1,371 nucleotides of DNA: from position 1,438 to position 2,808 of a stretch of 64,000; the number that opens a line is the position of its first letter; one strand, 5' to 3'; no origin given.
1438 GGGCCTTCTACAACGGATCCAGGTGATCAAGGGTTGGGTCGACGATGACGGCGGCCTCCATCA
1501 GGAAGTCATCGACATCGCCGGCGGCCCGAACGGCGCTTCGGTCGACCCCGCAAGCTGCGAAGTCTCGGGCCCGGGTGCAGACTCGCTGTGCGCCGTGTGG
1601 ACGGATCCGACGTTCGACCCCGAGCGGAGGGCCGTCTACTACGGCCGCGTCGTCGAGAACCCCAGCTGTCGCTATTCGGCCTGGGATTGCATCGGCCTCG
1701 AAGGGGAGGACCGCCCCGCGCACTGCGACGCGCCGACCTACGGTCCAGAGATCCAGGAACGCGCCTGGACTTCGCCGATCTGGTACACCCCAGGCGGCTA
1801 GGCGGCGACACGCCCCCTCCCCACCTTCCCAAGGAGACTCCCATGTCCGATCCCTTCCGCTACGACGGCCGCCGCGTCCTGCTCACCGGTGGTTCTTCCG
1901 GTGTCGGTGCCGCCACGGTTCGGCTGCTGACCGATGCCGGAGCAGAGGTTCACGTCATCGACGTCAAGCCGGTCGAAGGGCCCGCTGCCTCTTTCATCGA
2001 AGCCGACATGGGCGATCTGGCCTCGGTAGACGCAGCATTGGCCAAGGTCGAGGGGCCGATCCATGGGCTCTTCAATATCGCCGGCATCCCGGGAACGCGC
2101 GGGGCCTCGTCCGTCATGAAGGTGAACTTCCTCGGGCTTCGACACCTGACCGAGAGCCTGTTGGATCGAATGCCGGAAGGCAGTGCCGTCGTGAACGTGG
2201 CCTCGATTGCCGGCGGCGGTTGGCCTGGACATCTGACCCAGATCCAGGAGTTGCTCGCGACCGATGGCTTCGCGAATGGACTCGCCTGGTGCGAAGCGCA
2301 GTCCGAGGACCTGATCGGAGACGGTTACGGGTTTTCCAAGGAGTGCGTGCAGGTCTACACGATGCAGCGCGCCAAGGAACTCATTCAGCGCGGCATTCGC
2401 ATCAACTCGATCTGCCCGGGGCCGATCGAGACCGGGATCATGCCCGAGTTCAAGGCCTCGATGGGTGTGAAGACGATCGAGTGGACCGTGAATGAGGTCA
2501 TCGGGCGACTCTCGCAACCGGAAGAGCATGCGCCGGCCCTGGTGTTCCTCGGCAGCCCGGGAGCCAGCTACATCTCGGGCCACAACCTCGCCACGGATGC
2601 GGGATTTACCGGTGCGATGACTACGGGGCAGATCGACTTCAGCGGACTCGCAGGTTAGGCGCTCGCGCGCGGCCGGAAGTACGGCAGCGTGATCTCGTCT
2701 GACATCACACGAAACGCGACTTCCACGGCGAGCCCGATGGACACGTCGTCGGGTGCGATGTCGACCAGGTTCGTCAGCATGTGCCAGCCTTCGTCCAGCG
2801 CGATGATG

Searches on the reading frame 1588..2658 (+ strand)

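Call 8: search_protein_families(library=pfam, proteins=[window:1588-2658:+])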
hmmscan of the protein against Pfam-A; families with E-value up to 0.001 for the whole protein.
window:1588-2658:+ (356 aa): 3 families
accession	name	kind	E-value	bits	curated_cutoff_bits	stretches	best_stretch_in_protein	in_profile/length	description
PF13561.12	adh_short_C2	-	3e-27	96.2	27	2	246-341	142-236/236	Enoyl-(Acyl carrier protein) reductase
PF00106.31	adh_short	-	1.8e-21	77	26.6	2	97-209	3-139/195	short chain dehydrogenase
PF01370.27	Epimerase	-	4.9e-07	29.8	20.9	1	97-206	1-115/240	NAD dependent epimerase/dehydratase family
